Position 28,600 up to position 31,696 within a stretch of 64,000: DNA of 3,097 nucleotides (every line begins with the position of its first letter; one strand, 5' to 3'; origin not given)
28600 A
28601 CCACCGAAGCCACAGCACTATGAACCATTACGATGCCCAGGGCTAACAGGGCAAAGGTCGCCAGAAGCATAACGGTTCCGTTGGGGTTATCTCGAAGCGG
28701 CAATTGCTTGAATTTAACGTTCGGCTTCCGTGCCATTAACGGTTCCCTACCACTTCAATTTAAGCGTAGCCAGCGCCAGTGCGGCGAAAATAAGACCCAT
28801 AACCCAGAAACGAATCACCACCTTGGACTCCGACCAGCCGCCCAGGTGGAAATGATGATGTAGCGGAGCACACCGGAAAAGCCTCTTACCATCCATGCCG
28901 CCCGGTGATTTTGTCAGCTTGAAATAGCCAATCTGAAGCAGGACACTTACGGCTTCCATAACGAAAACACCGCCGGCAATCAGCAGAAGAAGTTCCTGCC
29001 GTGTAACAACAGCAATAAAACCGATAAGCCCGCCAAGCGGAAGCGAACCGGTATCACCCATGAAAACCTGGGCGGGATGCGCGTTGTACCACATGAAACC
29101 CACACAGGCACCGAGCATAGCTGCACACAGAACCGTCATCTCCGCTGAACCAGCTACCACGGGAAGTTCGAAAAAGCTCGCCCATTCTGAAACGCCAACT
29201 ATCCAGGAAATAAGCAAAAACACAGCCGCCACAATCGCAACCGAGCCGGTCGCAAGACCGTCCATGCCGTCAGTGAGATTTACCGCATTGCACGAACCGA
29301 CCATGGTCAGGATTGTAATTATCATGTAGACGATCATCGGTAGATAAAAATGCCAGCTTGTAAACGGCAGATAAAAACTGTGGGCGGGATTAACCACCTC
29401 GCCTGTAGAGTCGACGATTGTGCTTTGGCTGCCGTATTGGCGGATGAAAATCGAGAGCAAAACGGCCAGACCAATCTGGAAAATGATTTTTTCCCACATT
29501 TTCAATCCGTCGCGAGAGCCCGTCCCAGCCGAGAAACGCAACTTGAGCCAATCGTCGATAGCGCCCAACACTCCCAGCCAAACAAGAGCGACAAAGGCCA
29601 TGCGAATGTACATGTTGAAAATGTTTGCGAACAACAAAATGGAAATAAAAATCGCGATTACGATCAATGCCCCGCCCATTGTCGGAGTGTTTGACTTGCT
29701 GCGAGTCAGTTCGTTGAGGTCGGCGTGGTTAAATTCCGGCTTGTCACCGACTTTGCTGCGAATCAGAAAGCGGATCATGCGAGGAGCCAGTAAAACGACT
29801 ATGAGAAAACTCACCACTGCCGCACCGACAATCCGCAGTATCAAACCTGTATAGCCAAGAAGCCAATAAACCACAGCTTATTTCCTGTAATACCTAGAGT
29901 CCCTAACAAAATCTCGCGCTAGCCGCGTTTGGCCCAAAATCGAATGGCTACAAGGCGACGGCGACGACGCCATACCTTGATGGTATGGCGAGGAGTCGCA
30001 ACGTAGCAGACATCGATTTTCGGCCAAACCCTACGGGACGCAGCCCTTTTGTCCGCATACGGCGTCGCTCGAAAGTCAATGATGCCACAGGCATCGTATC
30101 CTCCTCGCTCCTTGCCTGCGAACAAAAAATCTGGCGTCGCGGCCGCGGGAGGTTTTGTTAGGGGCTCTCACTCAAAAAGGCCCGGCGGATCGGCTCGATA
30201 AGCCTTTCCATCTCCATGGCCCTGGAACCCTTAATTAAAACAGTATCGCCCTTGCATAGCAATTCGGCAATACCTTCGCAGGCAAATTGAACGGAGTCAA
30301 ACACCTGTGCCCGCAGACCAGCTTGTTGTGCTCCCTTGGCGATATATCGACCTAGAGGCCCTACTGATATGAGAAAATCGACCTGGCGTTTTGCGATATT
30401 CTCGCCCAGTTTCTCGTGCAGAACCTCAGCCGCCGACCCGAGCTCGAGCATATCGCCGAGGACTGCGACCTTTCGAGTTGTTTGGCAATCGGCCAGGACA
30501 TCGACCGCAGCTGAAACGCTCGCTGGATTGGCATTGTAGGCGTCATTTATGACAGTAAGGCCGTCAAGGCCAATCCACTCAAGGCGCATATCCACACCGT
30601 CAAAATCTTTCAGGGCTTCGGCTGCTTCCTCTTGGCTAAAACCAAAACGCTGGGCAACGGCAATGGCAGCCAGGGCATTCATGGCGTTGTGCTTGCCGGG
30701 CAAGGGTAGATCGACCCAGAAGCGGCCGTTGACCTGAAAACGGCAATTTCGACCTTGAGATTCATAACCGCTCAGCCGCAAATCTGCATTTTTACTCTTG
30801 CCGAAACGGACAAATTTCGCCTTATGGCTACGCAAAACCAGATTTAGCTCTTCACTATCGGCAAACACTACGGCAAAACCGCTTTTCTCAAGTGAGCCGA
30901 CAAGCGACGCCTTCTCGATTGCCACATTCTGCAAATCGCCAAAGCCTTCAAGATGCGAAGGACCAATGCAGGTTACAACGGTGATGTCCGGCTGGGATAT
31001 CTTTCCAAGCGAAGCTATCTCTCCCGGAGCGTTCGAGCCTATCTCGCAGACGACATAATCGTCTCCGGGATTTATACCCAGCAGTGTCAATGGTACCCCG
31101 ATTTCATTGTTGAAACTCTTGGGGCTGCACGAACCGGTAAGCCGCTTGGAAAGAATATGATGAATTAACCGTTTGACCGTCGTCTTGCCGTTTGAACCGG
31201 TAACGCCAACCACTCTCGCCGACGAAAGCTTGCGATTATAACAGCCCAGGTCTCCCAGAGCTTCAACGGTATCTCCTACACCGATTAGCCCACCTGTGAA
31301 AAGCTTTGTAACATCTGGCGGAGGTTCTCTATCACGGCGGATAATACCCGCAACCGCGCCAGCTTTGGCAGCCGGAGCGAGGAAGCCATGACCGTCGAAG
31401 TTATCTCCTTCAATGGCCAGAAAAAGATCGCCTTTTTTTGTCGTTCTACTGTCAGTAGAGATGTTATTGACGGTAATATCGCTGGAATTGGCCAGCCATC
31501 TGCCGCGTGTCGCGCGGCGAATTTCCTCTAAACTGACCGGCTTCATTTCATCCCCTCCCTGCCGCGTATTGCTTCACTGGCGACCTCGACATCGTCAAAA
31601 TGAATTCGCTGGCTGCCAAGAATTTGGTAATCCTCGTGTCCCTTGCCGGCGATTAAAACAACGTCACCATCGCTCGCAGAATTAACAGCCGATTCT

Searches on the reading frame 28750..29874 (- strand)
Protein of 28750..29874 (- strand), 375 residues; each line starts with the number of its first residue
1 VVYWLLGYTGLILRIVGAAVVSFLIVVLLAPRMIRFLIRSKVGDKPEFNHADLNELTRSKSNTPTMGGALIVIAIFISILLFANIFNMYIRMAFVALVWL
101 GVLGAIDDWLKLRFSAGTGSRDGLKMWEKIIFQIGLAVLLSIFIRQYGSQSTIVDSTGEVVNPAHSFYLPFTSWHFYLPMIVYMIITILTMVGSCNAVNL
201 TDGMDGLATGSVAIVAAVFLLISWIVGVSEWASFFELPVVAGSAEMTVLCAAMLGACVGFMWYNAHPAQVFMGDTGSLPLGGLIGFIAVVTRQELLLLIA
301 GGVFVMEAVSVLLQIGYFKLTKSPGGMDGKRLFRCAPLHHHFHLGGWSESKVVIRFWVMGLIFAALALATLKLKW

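Call 22: find_related_loci(query=window:28750-29874:-, collection=genome_contigs, flank=10000)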
Query window:28750-29874:- (375 aa) in genome_contigs; peptide patterns used: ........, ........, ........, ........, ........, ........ (x = any residue, [..] = any of these).
119 stretches matched a pattern; 92 encode a relative of the query (tblastn E <= 1e-3); the best 80 are kept; 80 distinct loci.
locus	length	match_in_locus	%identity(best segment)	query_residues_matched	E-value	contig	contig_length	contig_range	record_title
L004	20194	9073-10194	38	18-374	1e-75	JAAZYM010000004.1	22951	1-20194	MAG: Flavobacteriales bacterium isolate bin57o c_000002059368, whole genome shotgun sequence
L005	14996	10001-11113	38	18-374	1e-75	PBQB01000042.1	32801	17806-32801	MAG: Flavobacteriales bacterium isolate RS341 53889, whole genome shotgun sequence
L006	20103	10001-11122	37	18-374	7e-76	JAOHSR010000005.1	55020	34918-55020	Flavobacteriales bacterium isolate AH-229-A09 AH-229-A09_NODE_5, whole genome shotgun sequence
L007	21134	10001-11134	37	14-374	2e-75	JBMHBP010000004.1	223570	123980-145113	MAG: Flavobacteriales bacterium isolate STO1_bin.450 c_000000000004, whole genome shotgun sequence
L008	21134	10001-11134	38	14-374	2e-75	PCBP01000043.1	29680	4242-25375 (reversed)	MAG: Flavobacteriales bacterium isolate NP1160 MHASMcontig_28527, whole genome shotgun sequence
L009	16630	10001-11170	35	14-374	5e-75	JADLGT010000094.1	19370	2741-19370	MAG: Bacteroidia bacterium isolate SJ452 c_000000512561, whole genome shotgun sequence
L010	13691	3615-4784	36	14-374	5e-75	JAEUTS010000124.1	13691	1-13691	MAG: Bacteroidia bacterium isolate new MAG-335 k141_3394564, whole genome shotgun sequence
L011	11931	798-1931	37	14-374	1e-74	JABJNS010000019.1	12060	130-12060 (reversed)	MAG: Flavobacteriales bacterium isolate SI075_bin24 k141_235003, whole genome shotgun sequence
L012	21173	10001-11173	36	18-374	3e-74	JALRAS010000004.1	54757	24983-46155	MAG: Bacteroidia bacterium isolate HJW.53 NODE_4_length_54757_cov_4.023464, whole genome shotgun sequence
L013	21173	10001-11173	36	18-374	5e-74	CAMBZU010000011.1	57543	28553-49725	MAG: Chitinophaga pinensis isolate MiH-14oct19-135 genome assembly, contig: MiH-14oct19-C825, whole genome shotgun seque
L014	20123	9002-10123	37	18-374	4e-74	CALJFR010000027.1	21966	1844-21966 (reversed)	MAG: uncultured Flavobacteriales bacterium isolate S3_Bin_METABAT__53_1 genome assembly, contig: c_000003210209, whole g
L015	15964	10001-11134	38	14-374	3e-74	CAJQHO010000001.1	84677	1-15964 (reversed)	MAG: uncultured Flavobacteriales bacterium isolate 0.2_20180403_Bin_130_1 genome assembly, contig: c_000000000114, whole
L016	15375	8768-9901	38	14-374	4e-74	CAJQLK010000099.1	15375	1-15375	MAG: uncultured Flavobacteriales bacterium isolate 0.2_20180522_Bin_27_sub_1 genome assembly, contig: c_000000005291, wh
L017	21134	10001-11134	38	14-374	4e-74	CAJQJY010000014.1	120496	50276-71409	MAG: uncultured Flavobacteriales bacterium isolate 0.2_20180511_Bin_162_sub_1 genome assembly, contig: c_000000000110, w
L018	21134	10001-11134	35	14-374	9e-74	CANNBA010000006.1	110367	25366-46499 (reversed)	MAG: Flavobacteriales bacterium isolate ZH-3nov15-18 genome assembly, contig: ZH-3nov15-C65, whole genome shotgun sequen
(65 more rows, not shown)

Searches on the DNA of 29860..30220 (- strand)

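Call 9: search_rna_families(source=window, start=29860, end=30220, threshold=evalue, max_evalue=10)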
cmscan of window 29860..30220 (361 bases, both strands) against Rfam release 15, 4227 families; matches with E-value up to 10: 0.
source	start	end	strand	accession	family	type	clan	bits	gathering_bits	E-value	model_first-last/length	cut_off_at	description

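Call 23: search_dna_similar(query=window:29890-30175:-, collection=plasmids, mode=distant, max_evalue=0.01)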
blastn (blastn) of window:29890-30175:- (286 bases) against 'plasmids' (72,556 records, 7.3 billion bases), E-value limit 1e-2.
No match.

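Call 24: search_dna_similar(query=window:29890-30175:-, collection=phages, mode=distant, max_evalue=0.01)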
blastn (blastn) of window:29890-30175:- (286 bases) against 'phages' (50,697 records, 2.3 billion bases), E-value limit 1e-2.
No match.
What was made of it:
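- Tried and rejected: blastn of copy B against the plasmid and phage collections found no match (calls 23, 24).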

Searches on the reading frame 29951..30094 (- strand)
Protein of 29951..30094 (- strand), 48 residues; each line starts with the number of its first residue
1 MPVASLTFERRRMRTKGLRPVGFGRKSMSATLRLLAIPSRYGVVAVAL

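Call 26: list_cluster_members(proteins=[window:29951-30094:-, window:29922-30125:-, window:29985-30158:+, window:30049-30198:+, window:8184-8363:-, window:29881-30027:-, window:8354-8461:+])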
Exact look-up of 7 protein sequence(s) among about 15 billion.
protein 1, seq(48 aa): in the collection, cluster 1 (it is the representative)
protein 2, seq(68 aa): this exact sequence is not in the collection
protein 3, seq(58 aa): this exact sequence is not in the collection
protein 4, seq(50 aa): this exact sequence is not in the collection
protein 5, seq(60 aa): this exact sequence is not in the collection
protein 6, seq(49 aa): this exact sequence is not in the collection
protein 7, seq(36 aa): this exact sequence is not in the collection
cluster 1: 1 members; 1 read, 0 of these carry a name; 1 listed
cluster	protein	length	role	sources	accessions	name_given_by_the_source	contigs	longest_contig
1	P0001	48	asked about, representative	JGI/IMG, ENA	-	-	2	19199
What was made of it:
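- Tried and rejected: An exact-sequence look-up of seven spurious ORFs found only the 48-aa ORF on record, alone in its cluster (call 26).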

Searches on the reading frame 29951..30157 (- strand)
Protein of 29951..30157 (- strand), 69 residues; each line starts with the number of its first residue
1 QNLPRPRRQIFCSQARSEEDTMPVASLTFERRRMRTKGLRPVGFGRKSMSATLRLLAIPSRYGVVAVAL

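Call 46: search_protein_representatives(protein=window:29951-30157:-)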
Query: 69 residues. Proteins with E-value up to 0.001 (for the whole library): 4; up to 1e-10: 1; up to 1e-30: 0. The best 4 are listed.
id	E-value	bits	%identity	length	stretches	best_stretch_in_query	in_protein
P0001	2.0e-21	91.0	100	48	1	22-69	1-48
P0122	3.8e-06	43.0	37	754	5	17-48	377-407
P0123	1.2e-04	38.3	40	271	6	11-47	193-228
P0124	8.1e-04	35.7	36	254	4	34-61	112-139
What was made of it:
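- Tried and rejected: An exhaustive HMMER search with the 69-aa open frame of copy B gave only the self hit plus three low-complexity hits (call 46).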

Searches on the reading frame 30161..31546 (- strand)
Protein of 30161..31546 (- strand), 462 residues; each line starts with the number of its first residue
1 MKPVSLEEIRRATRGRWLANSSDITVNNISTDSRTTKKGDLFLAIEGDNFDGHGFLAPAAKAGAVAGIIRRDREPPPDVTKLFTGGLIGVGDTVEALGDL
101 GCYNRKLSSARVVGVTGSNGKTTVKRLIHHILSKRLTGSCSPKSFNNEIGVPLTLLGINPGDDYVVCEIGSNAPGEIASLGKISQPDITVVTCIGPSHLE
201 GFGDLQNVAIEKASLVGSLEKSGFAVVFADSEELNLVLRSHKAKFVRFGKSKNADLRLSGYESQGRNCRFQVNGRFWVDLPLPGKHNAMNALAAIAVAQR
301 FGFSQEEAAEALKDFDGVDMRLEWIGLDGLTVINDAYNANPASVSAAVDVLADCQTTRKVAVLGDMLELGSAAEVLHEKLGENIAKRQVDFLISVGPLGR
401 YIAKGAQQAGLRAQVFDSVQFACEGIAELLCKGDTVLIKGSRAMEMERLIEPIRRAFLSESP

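Call 10: find_encoding_contigs(protein=window:30161-31546:-, flank=3000, max_places=6)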
Protein window:30161-31546:- (462 aa): 7 contigs read that carry it; 3 places shown.
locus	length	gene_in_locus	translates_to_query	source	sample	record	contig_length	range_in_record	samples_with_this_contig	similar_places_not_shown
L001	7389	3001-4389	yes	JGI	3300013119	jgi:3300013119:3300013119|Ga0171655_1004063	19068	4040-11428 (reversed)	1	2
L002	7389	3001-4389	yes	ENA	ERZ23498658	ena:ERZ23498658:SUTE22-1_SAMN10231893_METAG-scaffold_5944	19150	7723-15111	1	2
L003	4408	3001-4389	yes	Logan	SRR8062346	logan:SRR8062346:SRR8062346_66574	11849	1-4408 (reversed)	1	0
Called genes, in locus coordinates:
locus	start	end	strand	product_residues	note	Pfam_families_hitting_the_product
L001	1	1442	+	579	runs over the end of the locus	PF03717:PBP_dimer, PF00905:Transpeptidase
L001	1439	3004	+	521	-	PF01225:Mur_ligase, PF08245:Mur_ligase_M, PF02875:Mur_ligase_C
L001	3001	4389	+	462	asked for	PF01225:Mur_ligase (weak), PF08245:Mur_ligase_M, PF02875:Mur_ligase_C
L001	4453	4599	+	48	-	-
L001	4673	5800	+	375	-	PF00953:Glycos_transf_4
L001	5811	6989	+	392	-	PF01098:FTSW_RODA_SPOVE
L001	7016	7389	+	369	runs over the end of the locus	PF03033:Glyco_transf_28, PF04101:Glyco_tran_28_C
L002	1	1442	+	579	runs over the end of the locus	PF03717:PBP_dimer, PF00905:Transpeptidase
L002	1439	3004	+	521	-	PF01225:Mur_ligase, PF08245:Mur_ligase_M, PF02875:Mur_ligase_C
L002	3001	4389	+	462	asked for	PF01225:Mur_ligase (weak), PF08245:Mur_ligase_M, PF02875:Mur_ligase_C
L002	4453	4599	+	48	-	-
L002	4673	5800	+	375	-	PF00953:Glycos_transf_4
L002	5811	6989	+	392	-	PF01098:FTSW_RODA_SPOVE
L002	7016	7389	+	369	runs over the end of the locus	PF03033:Glyco_transf_28, PF04101:Glyco_tran_28_C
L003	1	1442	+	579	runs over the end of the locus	PF03717:PBP_dimer, PF00905:Transpeptidase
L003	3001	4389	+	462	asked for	PF01225:Mur_ligase (weak), PF08245:Mur_ligase_M, PF02875:Mur_ligase_C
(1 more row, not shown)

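Call 28: find_homologous_proteins(query=window:30161-31546:-, max_evalue=1e-30)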
Query window:30161-31546:- (462 aa): 7994 proteins with E <= 1e-30 among 8000 candidates; the best 120 are listed.
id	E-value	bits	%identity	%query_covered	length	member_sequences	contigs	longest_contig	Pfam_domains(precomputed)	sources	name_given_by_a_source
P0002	0.0e+0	1027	100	100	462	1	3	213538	PF02875.27,PF08245.19,PF01225.31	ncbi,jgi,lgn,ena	-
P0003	4.4e-179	614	62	99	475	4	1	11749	PF02875.27,PF08245.19,PF01225.31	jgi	-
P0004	1.9e-178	612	60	99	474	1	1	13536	PF02875.27,PF08245.19,PF01225.31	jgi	-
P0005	2.7e-177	608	60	99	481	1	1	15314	PF02875.27,PF08245.19,PF01225.31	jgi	-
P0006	8.6e-176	603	60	98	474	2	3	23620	PF02875.27,PF08245.19,PF01225.31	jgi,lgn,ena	jgi:UDP-N-acetylmuramoyl-tripeptide--D-alanyl-D-alanine ligase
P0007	1.2e-174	599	58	100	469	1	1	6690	PF02875.27,PF08245.19,PF01225.31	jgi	-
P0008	2.9e-173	595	60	99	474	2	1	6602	PF02875.27,PF08245.19,PF01225.31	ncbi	-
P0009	2.0e-171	589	59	99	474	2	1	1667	PF02875.27,PF08245.19,PF01225.31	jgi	-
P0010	4.3e-171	588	56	99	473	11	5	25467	PF02875.27,PF08245.19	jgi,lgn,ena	-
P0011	8.8e-171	587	58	98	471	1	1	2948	PF02875.27,PF08245.19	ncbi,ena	-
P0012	2.3e-170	585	59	99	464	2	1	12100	PF02875.27,PF08245.19,PF01225.31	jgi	-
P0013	1.0e-169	583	59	99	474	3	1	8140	PF02875.27,PF08245.19,PF01225.31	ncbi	ncbi:MAG: UDP-N-acetylmuramoyl-tripeptide--D-alanyl-D-alanine ligase [Phycisphaerae bacterium]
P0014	1.7e-169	582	59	99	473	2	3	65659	PF02875.27,PF08245.19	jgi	-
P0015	1.2e-168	580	58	100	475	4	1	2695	PF02875.27,PF08245.19,PF01225.31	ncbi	-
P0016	1.6e-168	579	58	99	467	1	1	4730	PF02875.27,PF08245.19,PF01225.31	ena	-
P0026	6.2e-166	571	58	99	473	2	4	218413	PF02875.27,PF08245.19,PF01225.31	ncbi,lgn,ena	-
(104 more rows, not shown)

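Call 48: find_encoding_contigs(protein=P0003, flank=10000, max_places=1)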
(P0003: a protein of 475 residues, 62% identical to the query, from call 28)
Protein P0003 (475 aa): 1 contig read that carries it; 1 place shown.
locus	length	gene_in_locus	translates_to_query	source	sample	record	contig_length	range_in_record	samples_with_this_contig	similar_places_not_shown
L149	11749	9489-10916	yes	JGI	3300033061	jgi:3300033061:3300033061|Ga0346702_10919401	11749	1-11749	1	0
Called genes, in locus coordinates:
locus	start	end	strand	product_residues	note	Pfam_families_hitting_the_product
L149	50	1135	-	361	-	-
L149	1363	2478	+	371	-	PF13439:Glyco_transf_4, PF13477:Glyco_trans_4_2 (weak), PF13579:Glyco_trans_4_4, PF20706:GT4-conflict, PF00534:Glycos_transf_1, PF13692:Glyco_trans_1_4, PF13524:Glyco_trans_1_2 (weak)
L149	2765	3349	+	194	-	PF02381:MraZ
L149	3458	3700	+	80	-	-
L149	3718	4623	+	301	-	PF01795:Methyltransf_5, PF13649:Methyltransf_25 (faint)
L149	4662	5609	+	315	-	PF05489:Phage_tail_X (faint), PF01476:LysM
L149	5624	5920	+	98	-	-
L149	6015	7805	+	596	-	PF03717:PBP_dimer, PF00905:Transpeptidase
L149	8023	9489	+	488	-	PF08245:Mur_ligase_M, PF02875:Mur_ligase_C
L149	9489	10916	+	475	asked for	PF01225:Mur_ligase (weak), PF08245:Mur_ligase_M, PF02875:Mur_ligase_C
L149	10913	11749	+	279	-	?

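Call 49: find_encoding_contigs(protein=P0006, flank=10000, max_places=1)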
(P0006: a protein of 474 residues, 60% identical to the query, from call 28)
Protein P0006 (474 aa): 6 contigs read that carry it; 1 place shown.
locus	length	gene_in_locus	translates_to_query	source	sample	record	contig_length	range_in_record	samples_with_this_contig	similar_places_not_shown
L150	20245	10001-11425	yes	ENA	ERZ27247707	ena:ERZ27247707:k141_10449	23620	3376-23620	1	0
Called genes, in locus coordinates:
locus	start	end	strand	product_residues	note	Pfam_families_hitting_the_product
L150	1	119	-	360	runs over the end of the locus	-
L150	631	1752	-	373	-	-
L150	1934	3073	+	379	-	PF13439:Glyco_transf_4, PF13477:Glyco_trans_4_2 (weak), PF13579:Glyco_trans_4_4, PF20706:GT4-conflict, PF00534:Glycos_transf_1, PF13692:Glyco_trans_1_4, PF13524:Glyco_trans_1_2 (weak)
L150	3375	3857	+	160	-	PF02381:MraZ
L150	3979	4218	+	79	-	-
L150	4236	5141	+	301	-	PF01795:Methyltransf_5, PF13649:Methyltransf_25 (faint)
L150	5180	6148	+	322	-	PF01476:LysM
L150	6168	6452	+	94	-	-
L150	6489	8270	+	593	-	PF03717:PBP_dimer, PF00905:Transpeptidase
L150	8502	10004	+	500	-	PF01225:Mur_ligase (weak), PF08245:Mur_ligase_M, PF02875:Mur_ligase_C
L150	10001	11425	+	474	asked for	PF01225:Mur_ligase, PF08245:Mur_ligase_M, PF02875:Mur_ligase_C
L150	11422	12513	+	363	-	PF00953:Glycos_transf_4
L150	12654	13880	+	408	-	PF01098:FTSW_RODA_SPOVE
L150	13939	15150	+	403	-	PF03033:Glyco_transf_28, PF04101:Glyco_tran_28_C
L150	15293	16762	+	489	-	PF01225:Mur_ligase, PF08245:Mur_ligase_M, PF02875:Mur_ligase_C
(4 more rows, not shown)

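Call 50: find_encoding_contigs(protein=P0026, flank=10000, max_places=1)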
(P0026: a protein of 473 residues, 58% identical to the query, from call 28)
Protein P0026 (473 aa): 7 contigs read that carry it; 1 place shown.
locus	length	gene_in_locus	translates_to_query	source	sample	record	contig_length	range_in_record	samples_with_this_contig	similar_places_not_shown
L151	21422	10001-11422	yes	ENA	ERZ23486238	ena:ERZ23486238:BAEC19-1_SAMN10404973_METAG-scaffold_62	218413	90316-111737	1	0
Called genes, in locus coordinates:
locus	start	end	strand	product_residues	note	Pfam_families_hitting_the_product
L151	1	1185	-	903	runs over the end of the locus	-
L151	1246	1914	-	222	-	PF01791:DeoC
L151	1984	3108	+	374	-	PF13477:Glyco_trans_4_2, PF13439:Glyco_transf_4, PF13579:Glyco_trans_4_4, PF20706:GT4-conflict, PF00534:Glycos_transf_1, PF13692:Glyco_trans_1_4, PF13524:Glyco_trans_1_2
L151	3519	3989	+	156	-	PF02381:MraZ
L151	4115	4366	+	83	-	-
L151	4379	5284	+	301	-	PF01795:Methyltransf_5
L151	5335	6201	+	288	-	PF01476:LysM (faint)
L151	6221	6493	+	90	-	-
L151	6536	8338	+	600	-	PF03717:PBP_dimer (faint), PF00905:Transpeptidase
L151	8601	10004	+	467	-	PF01225:Mur_ligase, PF08245:Mur_ligase_M, PF02875:Mur_ligase_C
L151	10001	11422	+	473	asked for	PF01225:Mur_ligase (faint), PF08245:Mur_ligase_M, PF02875:Mur_ligase_C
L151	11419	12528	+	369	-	PF00953:Glycos_transf_4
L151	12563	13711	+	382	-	PF01098:FTSW_RODA_SPOVE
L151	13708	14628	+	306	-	PF00701:DHDPS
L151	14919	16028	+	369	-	PF03033:Glyco_transf_28, PF04101:Glyco_tran_28_C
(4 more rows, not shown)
